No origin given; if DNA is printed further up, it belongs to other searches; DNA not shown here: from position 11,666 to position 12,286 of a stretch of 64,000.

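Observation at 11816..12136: FliO homologue embedded in an injectisome export-gate operon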

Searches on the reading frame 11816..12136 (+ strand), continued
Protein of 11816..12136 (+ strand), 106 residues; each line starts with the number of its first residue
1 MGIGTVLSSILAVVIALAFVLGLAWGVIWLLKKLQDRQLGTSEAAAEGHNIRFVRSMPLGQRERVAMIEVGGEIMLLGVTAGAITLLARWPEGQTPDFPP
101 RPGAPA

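Call 61: fold_search(model_id=the predicted structure, library=pdb)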
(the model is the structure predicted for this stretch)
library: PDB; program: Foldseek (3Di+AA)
matches with E <= 10: 729; with E <= 0.001: 0
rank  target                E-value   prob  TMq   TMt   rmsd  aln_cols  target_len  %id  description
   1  8vl3_MODEL_1_A        2.9e-01  0.93  0.30  0.31   8.5        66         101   18  Solution NMR structure of de novo designed protein F3 parent (released 2024-08-07)
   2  2frs_A                5.0e-01  0.51  0.22  0.19   6.4        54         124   18  Crystal structure of the f15w mutant of apo-cellular retinoic acid binding protein type ii at 1.51 angstroms resolutio (released 2006-09-19)
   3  1wmi_A                6.9e-01  0.89  0.35  0.41   7.7        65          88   15  Crystal structure of archaeal RelE-RelB complex from Pyrococcus horikoshii OT3 (released 2005-03-15)
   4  2ntk_A                7.7e-01  0.47  0.22  0.13   6.6        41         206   24  Crystal structure of PurO/IMP from Methanothermobacter thermoautotrophicus (released 2007-04-24)
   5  5hzq_A                8.1e-01  0.41  0.22  0.18   6.0        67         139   12  Crystal structure of cellular retinoic acid binding protein 2 (CRABP2)-aryl fluorosulfate covalent conjugate (released 2016-06-01)
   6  1kuu                  8.1e-01  0.30  0.23  0.14   8.4        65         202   22  CRYSTAL STRUCTURE OF METHANOBACTERIUM THERMOAUTOTROPHICUM CONSERVED PROTEIN MTH1020 REVEALS AN NTN-HYDROLASE FOLD (released 2002-05-29)
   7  9bfq_A                1.0e+00  0.69  0.29  0.04   4.5        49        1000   14  Cryo-EM structure of Sevenless in complex with Bride of Sevenless (released 2025-01-29)
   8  3f9d_A                1.1e+00  0.35  0.23  0.19   6.6        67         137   12  Crystal structure of the R132K:R111L:T54E mutant of cellular retinoic acid-binding protein II complexed with C15-aldeh (released 2009-10-27)
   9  5ogb                  1.1e+00  0.23  0.20  0.16   6.7        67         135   13  Human Cellular Retinoic Acid Binding Protein II (CRABPII) with bound synthetic retinoid DC360. (released 2018-10-24)
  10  3i17_A                1.1e+00  0.38  0.22  0.18   6.0        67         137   12  Crystal structure of the apo R132K:L121E mutant of cellular retinoic acid-binding protein II at 1.68 angstrom resoluti (released 2009-07-28)
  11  7ry5_BBB              1.1e+00  0.33  0.22  0.18   6.0        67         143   12  Cellular Retinoic Acid Binding Protein II with Bound Inhibitor 4-[6-({4-[(fluorosulfonyl)oxy]phenyl}ethynyl)-4,4-dim (released 2021-12-15)
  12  7sqc_2H               1.2e+00  0.80  0.32  0.09   6.4        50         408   22  Ciliary C1 central pair apparatus isolated from Chlamydomonas reinhardtii (released 2022-04-13)
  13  3f8a                  1.2e+00  0.35  0.23  0.18   6.0        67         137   12  Crystal Structure of the R132K:R111L:L121E:R59W Mutant of Cellular Retinoic Acid-Binding Protein Type II Complexed with  (released 2009-11-10)
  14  2g7b                  1.2e+00  0.30  0.22  0.18   6.0        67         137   12  Crystal Structure of the R132K:R111L:L121E mutant of Cellular Retinoic Acid Binding Protein Type II In Complex With All- (released 2007-04-17)
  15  6f37_B                1.3e+00  0.72  0.35  0.34   9.2        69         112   16  Fusion protein of RSL and trimeric coiled coil (released 2018-12-12)
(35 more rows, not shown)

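Call 62: find_encoding_contigs(protein=P0279, flank=10000, max_places=1)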
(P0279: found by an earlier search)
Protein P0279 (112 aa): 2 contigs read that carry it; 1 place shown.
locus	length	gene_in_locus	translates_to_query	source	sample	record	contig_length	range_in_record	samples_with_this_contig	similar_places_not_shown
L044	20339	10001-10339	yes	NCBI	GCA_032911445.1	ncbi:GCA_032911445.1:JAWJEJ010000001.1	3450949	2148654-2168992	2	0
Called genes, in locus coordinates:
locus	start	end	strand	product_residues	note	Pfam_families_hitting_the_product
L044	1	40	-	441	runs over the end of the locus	PF00006:ATP-synt_ab, PF18269:T3SS_ATPase_C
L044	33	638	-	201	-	PF06635:T3SS_SCTL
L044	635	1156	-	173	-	-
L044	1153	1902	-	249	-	PF01514:YscJ_FliF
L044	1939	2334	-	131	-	PF09392:T3SS_needle_F (weak)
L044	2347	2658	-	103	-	-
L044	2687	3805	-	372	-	PF23893:Y4YQ_C (weak)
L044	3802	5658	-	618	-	PF21304:T3S_SPI-1_N0 (weak), PF03958:Secretin_N, PF00263:Secretin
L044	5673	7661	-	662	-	PF00771:FHIPEP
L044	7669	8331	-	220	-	PF01464:SLT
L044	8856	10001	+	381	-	PF01312:Bac_export_2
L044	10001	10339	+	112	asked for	PF04347:FliO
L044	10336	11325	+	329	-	PF01052:FliMN_C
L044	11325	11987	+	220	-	PF00813:FliP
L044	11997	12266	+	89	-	PF01313:Bac_export_3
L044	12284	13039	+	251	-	PF01311:Bac_export_1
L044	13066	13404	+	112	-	PF00196:GerE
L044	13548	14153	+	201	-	-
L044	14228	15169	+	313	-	PF20388:DUF6683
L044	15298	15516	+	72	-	-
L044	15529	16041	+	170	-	-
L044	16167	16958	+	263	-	-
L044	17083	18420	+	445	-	PF01476:LysM, PF23472:LysM2_CERK1_LYK3_4_5 (faint), PF01476:LysM, PF23473:LysM3_LYK4_5, PF18013:Phage_lysozyme2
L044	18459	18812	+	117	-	-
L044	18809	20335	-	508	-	PF00702:Hydrolase (weak)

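Call 63: find_encoding_contigs(protein=P0122, flank=10000, max_places=1)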
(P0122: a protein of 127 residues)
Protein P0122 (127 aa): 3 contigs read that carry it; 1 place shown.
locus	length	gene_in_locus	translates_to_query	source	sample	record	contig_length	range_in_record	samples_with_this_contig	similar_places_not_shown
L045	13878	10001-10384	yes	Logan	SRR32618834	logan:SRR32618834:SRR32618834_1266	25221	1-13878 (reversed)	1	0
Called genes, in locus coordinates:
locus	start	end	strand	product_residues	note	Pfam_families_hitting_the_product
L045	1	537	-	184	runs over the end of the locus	-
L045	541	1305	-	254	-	PF01514:YscJ_FliF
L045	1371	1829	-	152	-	PF09392:T3SS_needle_F (weak)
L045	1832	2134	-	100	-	-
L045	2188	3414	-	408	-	-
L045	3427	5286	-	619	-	PF03958:Secretin_N (weak), PF00263:Secretin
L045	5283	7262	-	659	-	PF00771:FHIPEP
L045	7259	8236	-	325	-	PF01464:SLT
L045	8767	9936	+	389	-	PF01312:Bac_export_2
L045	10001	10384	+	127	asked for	PF04347:FliO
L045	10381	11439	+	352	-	-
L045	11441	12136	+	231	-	PF00813:FliP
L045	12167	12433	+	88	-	PF01313:Bac_export_3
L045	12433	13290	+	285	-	PF01311:Bac_export_1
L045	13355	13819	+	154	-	PF00196:GerE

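Call 64: list_cluster_members(proteins=[P0133, P0134, P0135, P0136, P0137, P0138, P0139, P0140, P0141, P0142])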
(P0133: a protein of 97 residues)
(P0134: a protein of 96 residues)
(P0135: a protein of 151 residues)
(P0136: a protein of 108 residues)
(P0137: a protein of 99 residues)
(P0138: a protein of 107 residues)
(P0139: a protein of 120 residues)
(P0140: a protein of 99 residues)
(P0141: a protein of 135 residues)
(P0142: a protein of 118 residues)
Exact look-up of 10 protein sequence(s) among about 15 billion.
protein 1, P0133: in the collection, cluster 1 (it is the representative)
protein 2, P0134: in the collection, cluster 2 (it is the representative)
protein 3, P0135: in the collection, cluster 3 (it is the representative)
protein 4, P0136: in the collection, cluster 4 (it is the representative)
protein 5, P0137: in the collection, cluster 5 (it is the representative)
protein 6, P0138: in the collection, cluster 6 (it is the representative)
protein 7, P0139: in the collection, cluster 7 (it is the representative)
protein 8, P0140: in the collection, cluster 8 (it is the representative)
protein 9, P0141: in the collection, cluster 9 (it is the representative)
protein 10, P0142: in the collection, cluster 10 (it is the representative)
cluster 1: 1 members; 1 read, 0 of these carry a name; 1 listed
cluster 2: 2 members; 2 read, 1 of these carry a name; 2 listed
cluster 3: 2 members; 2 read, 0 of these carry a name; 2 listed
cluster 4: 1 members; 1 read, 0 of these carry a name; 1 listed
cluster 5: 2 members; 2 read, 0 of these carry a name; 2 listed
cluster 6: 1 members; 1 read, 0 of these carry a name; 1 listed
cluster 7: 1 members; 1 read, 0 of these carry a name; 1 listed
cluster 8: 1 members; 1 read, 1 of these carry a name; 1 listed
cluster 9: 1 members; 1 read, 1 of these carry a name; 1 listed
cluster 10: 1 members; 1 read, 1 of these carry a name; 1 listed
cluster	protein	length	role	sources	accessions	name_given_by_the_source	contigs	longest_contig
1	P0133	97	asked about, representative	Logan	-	-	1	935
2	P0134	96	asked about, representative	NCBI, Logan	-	-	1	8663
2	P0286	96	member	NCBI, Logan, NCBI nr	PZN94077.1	MAG: flagellar biosynthetic protein FliO [Alphaproteobacteria bacterium]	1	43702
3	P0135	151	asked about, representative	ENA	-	-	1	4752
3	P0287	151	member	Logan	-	-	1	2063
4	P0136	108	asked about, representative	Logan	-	-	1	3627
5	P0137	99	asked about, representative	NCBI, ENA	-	-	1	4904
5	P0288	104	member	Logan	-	-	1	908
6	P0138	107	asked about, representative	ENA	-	-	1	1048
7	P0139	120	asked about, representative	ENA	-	-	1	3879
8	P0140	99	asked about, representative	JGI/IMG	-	flagellar protein FliO/FliZ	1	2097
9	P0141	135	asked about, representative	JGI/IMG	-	flagellar protein FliO/FliZ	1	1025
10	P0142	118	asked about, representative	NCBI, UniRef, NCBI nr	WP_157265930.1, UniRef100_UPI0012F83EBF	FliO/MopB family protein [Azohydromonas aeria] | FliO/MopB family protein n=1 Tax=Azohydromonas aeria TaxID=2590212 RepID=UPI0012F83EBF | flagellar biosynthetic protein FliO [Azohydromonas aeria]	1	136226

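Call 65: find_encoding_contigs(protein=P0142, flank=10000, max_places=1)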
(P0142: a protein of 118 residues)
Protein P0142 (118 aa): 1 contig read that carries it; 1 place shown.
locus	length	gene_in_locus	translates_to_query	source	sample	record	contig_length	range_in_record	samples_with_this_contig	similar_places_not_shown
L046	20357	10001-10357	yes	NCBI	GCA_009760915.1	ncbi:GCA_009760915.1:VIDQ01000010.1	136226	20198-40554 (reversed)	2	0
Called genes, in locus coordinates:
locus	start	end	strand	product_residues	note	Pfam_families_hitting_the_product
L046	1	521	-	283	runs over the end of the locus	PF01514:YscJ_FliF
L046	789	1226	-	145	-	PF09392:T3SS_needle_F (weak)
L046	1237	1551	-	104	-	-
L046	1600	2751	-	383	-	PF23893:Y4YQ_C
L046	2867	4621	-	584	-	PF03958:Secretin_N, PF00263:Secretin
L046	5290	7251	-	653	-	PF00771:FHIPEP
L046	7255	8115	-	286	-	PF01464:SLT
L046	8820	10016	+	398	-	PF01312:Bac_export_2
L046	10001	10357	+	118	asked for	PF04347:FliO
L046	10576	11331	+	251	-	-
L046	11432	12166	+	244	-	PF20388:DUF6683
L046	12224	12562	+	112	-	-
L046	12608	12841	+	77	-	-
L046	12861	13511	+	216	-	-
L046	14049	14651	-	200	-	PF00353:HemolysinCabind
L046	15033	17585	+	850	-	PF02743:dCache_1 (faint), PF01584:CheW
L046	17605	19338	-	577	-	PF00512:HisKA, PF13581:HATPase_c_2 (weak), PF02518:HATPase_c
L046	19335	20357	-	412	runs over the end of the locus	PF13458:Peripla_BP_6, PF01094:ANF_receptor (faint)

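Call 66: find_encoding_contigs(protein=P0286, flank=10000, max_places=1)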
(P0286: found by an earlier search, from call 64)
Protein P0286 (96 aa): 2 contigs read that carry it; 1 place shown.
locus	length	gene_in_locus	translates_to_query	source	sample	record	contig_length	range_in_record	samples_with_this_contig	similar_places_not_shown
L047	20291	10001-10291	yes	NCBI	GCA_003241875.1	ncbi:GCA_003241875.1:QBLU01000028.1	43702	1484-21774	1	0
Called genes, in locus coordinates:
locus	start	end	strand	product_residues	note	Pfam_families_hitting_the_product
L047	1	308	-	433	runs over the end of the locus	PF02874:ATP-synt_ab_N (weak), PF00006:ATP-synt_ab, PF18269:T3SS_ATPase_C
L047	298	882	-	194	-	PF02108:FliH (weak)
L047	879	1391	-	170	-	-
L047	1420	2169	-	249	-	PF01514:YscJ_FliF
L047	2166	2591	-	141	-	-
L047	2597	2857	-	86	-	-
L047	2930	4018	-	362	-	PF16697:Yop-YscD_cpl (weak), PF23893:Y4YQ_C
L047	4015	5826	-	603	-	PF03958:Secretin_N, PF00263:Secretin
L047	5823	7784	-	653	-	PF00771:FHIPEP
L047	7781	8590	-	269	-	PF01464:SLT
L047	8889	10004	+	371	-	PF01312:Bac_export_2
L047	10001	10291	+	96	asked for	PF04347:FliO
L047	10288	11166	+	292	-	PF01052:FliMN_C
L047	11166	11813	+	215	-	PF00813:FliP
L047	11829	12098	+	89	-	PF01313:Bac_export_3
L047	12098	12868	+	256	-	PF01311:Bac_export_1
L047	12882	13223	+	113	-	PF00196:GerE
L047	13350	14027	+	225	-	-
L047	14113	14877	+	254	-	PF20388:DUF6683 (weak)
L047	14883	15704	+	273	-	PF20388:DUF6683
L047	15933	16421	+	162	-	-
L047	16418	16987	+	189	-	-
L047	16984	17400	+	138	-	-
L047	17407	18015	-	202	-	-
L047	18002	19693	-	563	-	PF01476:LysM, PF00959:Phage_lysozyme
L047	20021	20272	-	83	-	-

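Call 67: list_cluster_members(proteins=[P0145, P0147, P0148, P0150, P0152, P0158, P0160, P0165, P0167, P0172])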
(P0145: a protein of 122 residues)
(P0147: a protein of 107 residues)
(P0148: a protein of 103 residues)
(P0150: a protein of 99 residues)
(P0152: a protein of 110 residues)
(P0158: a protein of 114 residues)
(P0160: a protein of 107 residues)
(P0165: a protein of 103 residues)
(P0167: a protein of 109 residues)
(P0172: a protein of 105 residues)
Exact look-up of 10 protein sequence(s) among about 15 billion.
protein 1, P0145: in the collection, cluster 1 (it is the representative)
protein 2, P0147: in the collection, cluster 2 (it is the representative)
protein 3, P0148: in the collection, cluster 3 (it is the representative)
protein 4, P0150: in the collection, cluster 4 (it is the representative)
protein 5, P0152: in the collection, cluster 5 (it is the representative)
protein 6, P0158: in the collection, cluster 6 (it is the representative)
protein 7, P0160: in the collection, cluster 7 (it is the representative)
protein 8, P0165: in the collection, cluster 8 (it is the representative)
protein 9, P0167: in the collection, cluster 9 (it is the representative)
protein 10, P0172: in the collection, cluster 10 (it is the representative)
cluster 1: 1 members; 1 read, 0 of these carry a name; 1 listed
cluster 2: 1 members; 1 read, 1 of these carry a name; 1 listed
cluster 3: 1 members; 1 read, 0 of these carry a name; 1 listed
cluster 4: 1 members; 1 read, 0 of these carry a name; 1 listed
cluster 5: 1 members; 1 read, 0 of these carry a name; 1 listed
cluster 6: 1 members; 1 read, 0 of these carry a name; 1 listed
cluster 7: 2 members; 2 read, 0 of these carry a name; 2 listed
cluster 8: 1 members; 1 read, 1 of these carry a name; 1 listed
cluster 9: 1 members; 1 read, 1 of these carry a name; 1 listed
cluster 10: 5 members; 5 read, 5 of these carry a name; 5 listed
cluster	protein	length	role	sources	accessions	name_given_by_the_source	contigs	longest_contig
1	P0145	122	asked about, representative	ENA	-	-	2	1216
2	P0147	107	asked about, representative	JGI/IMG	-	flagellar protein FliO/FliZ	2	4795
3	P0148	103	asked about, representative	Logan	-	-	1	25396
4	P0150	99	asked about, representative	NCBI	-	-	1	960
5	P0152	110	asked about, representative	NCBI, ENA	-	-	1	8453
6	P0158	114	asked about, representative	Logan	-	-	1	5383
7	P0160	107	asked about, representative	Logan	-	-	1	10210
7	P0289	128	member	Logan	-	-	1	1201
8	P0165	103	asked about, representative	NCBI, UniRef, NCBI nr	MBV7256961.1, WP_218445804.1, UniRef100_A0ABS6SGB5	flagellar biosynthetic protein FliO [Pacificimonas sp. WHA3] | Flagellar biosynthetic protein FliO n=1 Tax=Pacificimonas pallii TaxID=2827236 ... | flagellar biosynthetic protein FliO [Pacificimonas pallii]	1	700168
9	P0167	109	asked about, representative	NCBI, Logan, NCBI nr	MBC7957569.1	MAG: flagellar biosynthetic protein FliO [Cytophagales bacterium] | flagellar biosynthetic protein FliO [Rhizobacter sp.]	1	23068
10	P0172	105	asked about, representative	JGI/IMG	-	flagellar protein FliO/FliZ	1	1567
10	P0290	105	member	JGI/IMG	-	flagellar protein FliO/FliZ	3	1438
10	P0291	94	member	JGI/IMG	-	flagellar protein FliO/FliZ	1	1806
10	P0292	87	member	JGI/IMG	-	flagellar protein FliO/FliZ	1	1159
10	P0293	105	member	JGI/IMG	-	flagellar protein FliO/FliZ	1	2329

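Call 68: find_encoding_contigs(protein=P0165, flank=10000, max_places=1)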
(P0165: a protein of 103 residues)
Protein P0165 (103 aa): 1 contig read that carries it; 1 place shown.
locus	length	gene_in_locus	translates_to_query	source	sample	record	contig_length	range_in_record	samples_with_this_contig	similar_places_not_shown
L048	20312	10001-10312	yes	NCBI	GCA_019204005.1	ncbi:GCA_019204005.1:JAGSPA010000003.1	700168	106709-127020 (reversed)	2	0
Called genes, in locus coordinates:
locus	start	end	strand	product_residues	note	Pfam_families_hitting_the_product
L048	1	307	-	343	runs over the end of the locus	PF00165:HTH_AraC (faint), PF12833:HTH_18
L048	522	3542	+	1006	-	PF07715:Plug, PF00593:TonB_dep_Rec_b-barrel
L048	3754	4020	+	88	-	-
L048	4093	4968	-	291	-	PF07481:DUF1521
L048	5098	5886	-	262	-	PF01311:Bac_export_1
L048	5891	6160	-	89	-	PF01313:Bac_export_3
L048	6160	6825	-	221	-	PF00813:FliP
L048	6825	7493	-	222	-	-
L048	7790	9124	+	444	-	PF26363:Phospholipase-like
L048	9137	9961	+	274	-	PF00023:Ank (faint), PF13637:Ank_4 (faint), PF12796:Ank_2 (weak)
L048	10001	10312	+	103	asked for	PF04347:FliO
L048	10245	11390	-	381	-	PF01312:Bac_export_2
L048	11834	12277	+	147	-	PF01464:SLT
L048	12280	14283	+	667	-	PF00771:FHIPEP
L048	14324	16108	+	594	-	PF03958:Secretin_N, PF00263:Secretin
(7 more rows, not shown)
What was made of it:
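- In Pacificimonas, fliO is inverted relative to sctU (call 68).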

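Call 69: find_encoding_contigs(protein=P0167, flank=10000, max_places=1)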
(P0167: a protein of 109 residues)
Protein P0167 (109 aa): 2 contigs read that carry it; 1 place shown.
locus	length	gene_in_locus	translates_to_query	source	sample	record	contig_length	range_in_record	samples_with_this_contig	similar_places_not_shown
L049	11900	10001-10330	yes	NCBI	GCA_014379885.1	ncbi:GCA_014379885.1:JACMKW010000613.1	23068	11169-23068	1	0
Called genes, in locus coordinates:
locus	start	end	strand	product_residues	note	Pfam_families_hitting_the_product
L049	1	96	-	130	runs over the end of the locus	-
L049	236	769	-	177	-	-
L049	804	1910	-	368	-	PF16697:Yop-YscD_cpl (weak), PF23893:Y4YQ_C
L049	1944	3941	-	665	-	PF21304:T3S_SPI-1_N0 (weak), PF03958:Secretin_N, PF00263:Secretin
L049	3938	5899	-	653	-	PF00771:FHIPEP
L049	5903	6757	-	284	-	PF01464:SLT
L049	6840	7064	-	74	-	-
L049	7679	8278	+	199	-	PF11198:DUF2857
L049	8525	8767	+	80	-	-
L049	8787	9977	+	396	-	PF01312:Bac_export_2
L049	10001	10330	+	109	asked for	PF04347:FliO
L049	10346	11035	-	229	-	PF13852:DUF4197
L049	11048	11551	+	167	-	PF08534:Redoxin, PF00578:AhpC-TSA, PF13098:Thioredoxin_2 (weak), PF13905:Thioredoxin_8 (weak)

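Call 70: find_encoding_contigs(protein=P0148, flank=10000, max_places=1)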
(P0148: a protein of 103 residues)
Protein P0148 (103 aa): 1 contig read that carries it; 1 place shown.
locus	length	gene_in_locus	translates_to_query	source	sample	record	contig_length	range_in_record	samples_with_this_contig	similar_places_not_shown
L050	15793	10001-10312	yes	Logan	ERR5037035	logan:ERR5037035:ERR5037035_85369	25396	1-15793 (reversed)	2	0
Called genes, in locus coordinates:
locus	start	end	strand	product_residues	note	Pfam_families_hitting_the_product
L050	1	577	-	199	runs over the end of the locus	PF02108:FliH (weak)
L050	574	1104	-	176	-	-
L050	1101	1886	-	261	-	PF01514:YscJ_FliF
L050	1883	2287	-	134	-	-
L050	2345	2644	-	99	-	-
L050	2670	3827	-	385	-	PF16697:Yop-YscD_cpl (weak), PF23893:Y4YQ_C (faint)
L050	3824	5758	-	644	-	PF21304:T3S_SPI-1_N0 (weak), PF03958:Secretin_N, PF00263:Secretin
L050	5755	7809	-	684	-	PF00771:FHIPEP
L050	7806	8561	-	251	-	PF01464:SLT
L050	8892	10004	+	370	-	PF01312:Bac_export_2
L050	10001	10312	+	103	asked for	PF04347:FliO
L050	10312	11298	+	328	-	PF01052:FliMN_C (faint)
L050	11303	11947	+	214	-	PF00813:FliP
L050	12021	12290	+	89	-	PF01313:Bac_export_3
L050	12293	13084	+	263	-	PF01311:Bac_export_1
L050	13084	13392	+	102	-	PF00196:GerE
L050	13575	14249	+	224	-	-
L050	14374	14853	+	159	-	-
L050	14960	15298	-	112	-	-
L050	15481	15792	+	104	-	?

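Call 74: find_encoding_contigs(protein=P0137, flank=10000, max_places=1)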
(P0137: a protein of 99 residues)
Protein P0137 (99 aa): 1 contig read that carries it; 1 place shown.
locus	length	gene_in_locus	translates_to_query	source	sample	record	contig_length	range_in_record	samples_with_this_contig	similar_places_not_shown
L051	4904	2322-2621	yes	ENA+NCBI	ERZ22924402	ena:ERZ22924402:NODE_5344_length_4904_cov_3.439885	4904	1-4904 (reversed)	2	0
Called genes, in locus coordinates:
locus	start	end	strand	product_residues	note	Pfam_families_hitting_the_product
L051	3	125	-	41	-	?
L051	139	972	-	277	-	PF01464:SLT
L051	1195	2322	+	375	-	PF01312:Bac_export_2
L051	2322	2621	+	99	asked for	PF04347:FliO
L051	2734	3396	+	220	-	-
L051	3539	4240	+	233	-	PF20388:DUF6683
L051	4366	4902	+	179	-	?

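Call 75: find_encoding_contigs(protein=P0175, flank=10000, max_places=1)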
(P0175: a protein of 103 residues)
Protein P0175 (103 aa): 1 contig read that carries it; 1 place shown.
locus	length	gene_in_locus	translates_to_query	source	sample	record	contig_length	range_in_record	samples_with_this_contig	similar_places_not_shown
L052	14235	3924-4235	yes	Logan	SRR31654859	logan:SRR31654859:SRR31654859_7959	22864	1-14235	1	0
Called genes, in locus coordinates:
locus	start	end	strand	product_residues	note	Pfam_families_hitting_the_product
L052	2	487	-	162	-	?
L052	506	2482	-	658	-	PF00771:FHIPEP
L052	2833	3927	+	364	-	PF01312:Bac_export_2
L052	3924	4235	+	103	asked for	PF04347:FliO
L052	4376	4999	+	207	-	PF09392:T3SS_needle_F (weak)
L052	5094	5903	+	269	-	PF20388:DUF6683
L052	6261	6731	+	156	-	-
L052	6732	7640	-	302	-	-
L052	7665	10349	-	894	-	-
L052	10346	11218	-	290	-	PF00345:PapD_N (weak)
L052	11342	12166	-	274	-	-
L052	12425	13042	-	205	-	-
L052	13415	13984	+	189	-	PF00196:GerE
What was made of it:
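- In several related loci sctQRST are not next to fliO at all, whereas sctU always is (calls 65, 69, 74, 75). The two genes overlap or are tightly coupled in L044, L046, L047, L050, L051 and L052 (calls 62, 65, 66, 70, 74, 75).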
